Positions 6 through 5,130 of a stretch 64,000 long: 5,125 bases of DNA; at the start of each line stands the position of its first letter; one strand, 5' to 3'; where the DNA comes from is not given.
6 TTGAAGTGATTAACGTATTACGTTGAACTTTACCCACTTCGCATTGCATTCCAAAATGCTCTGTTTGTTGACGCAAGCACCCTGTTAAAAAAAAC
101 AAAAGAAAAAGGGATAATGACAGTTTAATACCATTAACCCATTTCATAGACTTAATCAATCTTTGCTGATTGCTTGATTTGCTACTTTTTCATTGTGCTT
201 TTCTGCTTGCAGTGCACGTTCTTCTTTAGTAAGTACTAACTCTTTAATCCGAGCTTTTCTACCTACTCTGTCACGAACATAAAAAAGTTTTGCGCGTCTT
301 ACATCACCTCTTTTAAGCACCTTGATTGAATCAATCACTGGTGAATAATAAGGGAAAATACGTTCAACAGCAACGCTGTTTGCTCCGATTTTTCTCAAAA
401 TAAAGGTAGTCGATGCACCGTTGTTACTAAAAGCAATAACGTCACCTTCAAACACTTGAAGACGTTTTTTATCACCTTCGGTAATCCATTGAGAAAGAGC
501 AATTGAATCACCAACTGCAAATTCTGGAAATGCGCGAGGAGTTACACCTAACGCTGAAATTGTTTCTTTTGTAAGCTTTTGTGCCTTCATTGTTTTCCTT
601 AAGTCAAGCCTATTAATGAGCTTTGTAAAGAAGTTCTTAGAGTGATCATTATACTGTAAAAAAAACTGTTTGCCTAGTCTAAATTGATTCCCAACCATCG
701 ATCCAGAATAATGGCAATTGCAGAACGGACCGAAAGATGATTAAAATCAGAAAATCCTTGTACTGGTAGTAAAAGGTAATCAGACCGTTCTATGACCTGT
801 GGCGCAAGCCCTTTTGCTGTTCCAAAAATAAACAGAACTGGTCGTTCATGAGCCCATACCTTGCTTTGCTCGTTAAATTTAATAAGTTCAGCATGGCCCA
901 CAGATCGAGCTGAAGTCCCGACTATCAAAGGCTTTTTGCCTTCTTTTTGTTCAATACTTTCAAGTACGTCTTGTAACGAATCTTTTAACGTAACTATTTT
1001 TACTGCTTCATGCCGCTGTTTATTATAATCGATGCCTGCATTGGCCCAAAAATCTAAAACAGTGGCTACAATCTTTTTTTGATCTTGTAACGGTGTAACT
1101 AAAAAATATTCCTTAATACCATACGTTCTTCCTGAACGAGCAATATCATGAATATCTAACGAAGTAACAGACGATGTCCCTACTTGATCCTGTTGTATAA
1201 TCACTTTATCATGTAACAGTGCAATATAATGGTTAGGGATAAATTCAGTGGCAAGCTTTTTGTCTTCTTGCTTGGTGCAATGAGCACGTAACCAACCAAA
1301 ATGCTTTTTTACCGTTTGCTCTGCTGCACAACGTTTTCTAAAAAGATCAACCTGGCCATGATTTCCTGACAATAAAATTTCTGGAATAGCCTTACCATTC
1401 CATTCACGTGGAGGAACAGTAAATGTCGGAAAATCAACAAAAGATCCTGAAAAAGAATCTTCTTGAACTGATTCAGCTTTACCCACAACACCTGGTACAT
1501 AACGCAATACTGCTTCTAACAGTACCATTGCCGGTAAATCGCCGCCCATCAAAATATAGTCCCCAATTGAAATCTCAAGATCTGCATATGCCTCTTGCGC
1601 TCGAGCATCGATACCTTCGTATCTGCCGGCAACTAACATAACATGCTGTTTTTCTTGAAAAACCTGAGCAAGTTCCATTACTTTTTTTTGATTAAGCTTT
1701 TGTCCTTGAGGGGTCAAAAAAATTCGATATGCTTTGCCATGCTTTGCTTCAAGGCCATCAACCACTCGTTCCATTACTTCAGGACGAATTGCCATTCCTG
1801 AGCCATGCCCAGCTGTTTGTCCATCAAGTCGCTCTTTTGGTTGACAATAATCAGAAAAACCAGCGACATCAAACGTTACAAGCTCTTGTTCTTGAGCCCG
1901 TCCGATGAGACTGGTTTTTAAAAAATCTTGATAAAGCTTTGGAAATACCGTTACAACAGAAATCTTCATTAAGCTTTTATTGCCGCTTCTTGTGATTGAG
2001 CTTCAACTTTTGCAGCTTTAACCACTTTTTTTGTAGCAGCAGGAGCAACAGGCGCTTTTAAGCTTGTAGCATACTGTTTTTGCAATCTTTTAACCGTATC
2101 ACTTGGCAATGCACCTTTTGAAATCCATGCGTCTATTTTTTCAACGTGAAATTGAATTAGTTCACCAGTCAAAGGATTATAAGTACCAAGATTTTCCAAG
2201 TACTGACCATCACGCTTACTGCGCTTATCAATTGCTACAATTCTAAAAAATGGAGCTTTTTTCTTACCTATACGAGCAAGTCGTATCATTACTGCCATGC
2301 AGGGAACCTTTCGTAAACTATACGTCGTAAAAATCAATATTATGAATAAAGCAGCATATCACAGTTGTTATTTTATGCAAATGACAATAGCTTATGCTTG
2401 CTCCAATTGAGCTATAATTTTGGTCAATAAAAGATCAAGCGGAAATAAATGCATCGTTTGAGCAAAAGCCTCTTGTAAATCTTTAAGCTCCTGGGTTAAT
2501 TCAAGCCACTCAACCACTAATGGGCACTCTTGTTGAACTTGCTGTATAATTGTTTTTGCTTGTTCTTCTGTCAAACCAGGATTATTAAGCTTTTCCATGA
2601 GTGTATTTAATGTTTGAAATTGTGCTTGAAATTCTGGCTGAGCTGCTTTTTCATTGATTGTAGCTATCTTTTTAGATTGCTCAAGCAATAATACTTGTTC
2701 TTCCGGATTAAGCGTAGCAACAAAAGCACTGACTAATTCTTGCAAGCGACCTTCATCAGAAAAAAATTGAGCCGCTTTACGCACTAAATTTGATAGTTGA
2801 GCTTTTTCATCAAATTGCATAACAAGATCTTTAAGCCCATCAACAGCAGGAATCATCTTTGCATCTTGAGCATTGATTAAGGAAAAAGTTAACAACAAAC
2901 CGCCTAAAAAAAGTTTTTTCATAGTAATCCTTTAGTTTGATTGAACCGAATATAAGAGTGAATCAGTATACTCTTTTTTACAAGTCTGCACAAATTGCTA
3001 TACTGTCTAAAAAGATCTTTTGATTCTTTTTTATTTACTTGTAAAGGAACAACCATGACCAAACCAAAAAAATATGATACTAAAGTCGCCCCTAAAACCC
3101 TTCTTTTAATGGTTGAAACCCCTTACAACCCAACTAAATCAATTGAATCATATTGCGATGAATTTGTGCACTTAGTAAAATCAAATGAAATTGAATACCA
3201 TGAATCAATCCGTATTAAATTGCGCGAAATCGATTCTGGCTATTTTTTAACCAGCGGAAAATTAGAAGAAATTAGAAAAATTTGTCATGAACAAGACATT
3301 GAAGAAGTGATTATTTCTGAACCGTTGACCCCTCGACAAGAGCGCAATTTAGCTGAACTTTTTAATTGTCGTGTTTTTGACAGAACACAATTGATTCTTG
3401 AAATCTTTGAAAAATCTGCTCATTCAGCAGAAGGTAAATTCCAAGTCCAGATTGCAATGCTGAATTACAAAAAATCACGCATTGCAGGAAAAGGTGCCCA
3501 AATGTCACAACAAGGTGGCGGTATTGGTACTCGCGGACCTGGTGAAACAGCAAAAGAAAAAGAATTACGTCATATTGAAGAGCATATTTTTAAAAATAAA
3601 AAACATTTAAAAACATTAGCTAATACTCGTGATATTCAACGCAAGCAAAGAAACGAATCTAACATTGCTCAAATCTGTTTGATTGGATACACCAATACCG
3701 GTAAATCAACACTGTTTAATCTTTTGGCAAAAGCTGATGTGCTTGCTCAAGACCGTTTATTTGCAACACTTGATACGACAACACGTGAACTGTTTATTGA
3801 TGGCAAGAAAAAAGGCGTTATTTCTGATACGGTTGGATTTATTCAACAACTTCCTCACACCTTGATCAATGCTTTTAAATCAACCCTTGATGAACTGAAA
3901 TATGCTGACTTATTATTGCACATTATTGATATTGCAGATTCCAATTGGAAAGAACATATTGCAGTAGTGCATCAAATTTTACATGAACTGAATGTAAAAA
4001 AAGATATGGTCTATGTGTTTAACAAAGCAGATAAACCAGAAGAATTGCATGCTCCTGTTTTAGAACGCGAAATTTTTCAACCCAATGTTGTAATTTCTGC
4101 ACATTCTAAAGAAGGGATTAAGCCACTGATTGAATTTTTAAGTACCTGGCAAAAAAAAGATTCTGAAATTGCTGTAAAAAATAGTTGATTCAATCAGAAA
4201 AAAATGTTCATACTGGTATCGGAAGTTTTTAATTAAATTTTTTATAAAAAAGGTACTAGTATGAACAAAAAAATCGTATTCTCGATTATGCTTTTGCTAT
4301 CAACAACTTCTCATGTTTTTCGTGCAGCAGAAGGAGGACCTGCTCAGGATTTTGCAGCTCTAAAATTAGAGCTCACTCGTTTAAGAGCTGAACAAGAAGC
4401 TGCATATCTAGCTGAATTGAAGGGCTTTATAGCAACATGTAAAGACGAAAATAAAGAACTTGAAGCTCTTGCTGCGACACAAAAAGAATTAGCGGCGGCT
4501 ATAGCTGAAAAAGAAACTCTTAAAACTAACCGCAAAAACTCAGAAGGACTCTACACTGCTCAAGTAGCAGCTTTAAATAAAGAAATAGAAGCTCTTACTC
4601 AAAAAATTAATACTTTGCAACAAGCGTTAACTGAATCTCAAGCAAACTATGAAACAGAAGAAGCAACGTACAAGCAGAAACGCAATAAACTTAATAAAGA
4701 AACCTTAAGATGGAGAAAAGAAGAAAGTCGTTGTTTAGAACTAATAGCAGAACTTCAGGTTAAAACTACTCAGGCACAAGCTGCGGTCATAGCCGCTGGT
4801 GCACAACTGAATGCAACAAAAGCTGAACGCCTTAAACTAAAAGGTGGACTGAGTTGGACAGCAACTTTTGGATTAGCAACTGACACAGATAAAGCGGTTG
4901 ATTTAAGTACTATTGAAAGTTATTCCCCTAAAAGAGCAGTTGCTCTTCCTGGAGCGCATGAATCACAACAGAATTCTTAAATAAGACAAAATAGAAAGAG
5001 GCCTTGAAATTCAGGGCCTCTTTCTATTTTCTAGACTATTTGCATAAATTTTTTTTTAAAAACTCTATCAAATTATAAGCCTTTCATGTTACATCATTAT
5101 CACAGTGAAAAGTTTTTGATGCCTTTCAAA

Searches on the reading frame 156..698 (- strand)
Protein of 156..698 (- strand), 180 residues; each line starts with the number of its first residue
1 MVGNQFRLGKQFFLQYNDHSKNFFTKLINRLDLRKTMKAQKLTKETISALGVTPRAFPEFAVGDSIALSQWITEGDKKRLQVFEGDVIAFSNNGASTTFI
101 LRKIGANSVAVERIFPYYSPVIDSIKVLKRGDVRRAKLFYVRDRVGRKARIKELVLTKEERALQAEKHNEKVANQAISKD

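Call 44: search_protein_families(library=pfam, proteins=[window:156-698:-], max_evalue=0.001)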
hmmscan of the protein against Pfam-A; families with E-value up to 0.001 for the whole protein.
window:156-698:- (180 aa): 1 family
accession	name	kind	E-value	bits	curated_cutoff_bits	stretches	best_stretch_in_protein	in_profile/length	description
PF01245.26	Ribosomal_L19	-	1.9e-36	124.9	22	1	55-153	13-110/111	Ribosomal protein L19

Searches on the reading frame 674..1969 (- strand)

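Call 44: search_protein_families(library=pfam, proteins=[window:674-1969:-], max_evalue=0.001)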
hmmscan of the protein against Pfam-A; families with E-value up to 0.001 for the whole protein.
window:674-1969:- (431 aa): 4 families
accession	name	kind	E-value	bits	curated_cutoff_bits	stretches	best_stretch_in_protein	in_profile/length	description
PF09936.14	Methyltrn_RNA_4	-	9.2e-64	215.1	22.6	1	247-426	2-181/182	SAM-dependent RNA methyltransferase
PF01746.26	tRNA_m1G_MT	-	2.3e-36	125.8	27.3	1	23-222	2-193/195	tRNA (Guanine-1)-methyltransferase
PF14419.11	SPOUT_MTase_2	-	0.00015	21.6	28.4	0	76-155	91-168/173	AF2226-like SPOUT RNA Methylase fused to THUMP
PF02590.22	SPOUT_MTase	-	0.00039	20.9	27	0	75-156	62-143/154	Predicted SPOUT methyltransferase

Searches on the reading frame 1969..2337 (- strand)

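Call 44: search_protein_families(library=pfam, proteins=[window:1969-2337:-], max_evalue=0.001)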
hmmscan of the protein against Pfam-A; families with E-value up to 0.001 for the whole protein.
window:1969-2337:- (122 aa): 1 family
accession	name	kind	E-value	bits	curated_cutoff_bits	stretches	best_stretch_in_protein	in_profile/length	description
PF00886.24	Ribosomal_S16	-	9.9e-22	77.1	27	1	22-79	1-62/62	Ribosomal protein S16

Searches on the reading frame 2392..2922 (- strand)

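Call 44: search_protein_families(library=pfam, proteins=[window:2392-2922:-], max_evalue=0.001)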
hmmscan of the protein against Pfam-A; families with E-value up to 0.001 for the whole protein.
window:2392-2922:- (176 aa): 0 families

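Call 49: search_protein_families(library=pfam, proteins=[window:2392-2922:-], max_evalue=5)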
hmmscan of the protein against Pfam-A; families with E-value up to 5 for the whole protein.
window:2392-2922:- (176 aa): 6 families
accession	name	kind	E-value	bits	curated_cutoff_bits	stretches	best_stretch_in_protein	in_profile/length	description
PF05099.18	TerB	-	0.0041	17.8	24.4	1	113-149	32-68/118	Tellurite resistance protein TerB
PF21692.3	Talin_R4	-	0.022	15.5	27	1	24-85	49-110/126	Talin, R4 domain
PF22789.1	DUF4026_C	-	0.064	14.2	27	1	97-153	38-95/114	Protein of unknown function (DUF4026) C-terminal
PF05397.17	Med15_fungi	-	0.071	13.7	25.2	1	31-113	22-103/112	Mediator complex subunit 15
PF07560.16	DUF1539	-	0.094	13.2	23.8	1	43-143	8-108/126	Domain of Unknown Function (DUF1539)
PF16326.10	ABC_tran_CTD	-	3.7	8.3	32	1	84-113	22-51/69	ABC transporter C-terminal domain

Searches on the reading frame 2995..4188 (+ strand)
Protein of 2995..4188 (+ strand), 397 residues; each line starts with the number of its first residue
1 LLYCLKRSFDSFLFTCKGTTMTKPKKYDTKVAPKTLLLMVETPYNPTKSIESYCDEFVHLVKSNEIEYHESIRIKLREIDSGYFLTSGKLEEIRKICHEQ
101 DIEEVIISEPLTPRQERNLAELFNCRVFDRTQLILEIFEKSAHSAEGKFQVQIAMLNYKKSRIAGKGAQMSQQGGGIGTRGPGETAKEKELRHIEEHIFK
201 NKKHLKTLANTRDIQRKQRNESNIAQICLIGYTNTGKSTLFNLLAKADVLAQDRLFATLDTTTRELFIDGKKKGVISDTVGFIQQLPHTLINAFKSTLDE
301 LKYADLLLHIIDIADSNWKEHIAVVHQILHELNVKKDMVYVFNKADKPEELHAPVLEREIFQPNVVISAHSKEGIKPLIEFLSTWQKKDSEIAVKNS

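Call 44: search_protein_families(library=pfam, proteins=[window:2995-4188:+], max_evalue=0.001)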
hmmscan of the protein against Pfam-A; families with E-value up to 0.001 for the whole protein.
window:2995-4188:+ (397 aa): 6 families
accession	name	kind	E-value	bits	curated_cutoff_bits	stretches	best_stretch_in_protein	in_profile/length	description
PF13167.11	GTP-bdg_N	-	1.2e-24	87.1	25.4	1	52-138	2-88/89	GTP-binding GTPase N-terminal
PF16360.10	GTP-bdg_M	-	4.3e-22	78.9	29.5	1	142-219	2-79/79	GTP-binding GTPase Middle Region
PF01926.29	MMR_HSR1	-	4.9e-20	72.2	21.9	1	226-344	1-113/113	50S ribosome-binding GTPase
PF02421.24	FeoB_N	-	2.1e-06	27.8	27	1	226-380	2-154/156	Ferrous iron transport protein B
PF03193.22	RsgA_GTPase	-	8e-05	23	30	1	209-283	91-169/174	RsgA GTPase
PF00009.33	GTP_EFTU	-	0.00046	20.3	26.5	0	300-384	89-184/188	Elongation factor Tu GTP binding domain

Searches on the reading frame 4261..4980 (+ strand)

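Call 44: search_protein_families(library=pfam, proteins=[window:4261-4980:+], max_evalue=0.001)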
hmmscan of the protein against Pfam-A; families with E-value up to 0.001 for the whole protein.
window:4261-4980:+ (239 aa): 0 families

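Call 49: search_protein_families(library=pfam, proteins=[window:4261-4980:+], max_evalue=5)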
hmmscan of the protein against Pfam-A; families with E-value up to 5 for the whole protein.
window:4261-4980:+ (239 aa): 14 families
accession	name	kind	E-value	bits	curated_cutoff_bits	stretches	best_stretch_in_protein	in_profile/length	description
PF00038.26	Filament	-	0.053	13.6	40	1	48-184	139-280/313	Intermediate filament protein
PF04728.18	LPP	-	0.1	13.4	29.1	1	99-128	6-35/53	Lipoprotein leucine-zipper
PF23203.1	KIF21A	-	0.11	12.6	28.5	1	64-156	33-126/161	KIF21A-like domain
PF03961.19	FapA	-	0.27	11.2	31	1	40-158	148-263/272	Flagellar Assembly Protein A beta solenoid domain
PF03954.19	Lectin_N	-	0.3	11.4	28.3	1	83-137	65-119/140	Hepatic lectin, N-terminal domain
PF18977.5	DUF5713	-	0.47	11.3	27.3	1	100-132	42-74/107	Family of unknown function (DUF5713)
PF06818.20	Fez1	-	0.56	11.1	34.4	1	53-167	85-182/199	Fez1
PF11155.13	DUF2935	-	0.76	10.8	24.4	1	58-137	34-102/121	Domain of unknown function (DUF2935)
PF09762.14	CCDC93_CC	-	1.1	8.6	30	1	40-148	78-187/429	CCDC93 coiled-coil domain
PF08581.15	Tup_N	-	1.3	9.9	28.7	1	68-140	4-72/77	Tup N-terminal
PF05478.16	Prominin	-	1.5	7.3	34.3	1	64-159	624-722/799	Prominin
PF05531.17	NPV_P10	-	1.7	9.6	29.8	2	107-132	11-36/75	Nucleopolyhedrovirus P10 protein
PF10186.14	ATG14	-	2.1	7.8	33.2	1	70-175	31-144/347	Vacuolar sorting 38 and autophagy-related subunit 14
PF07303.18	Occludin_ELL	-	2.9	9.2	31.2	1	104-166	26-90/101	Occludin homology domain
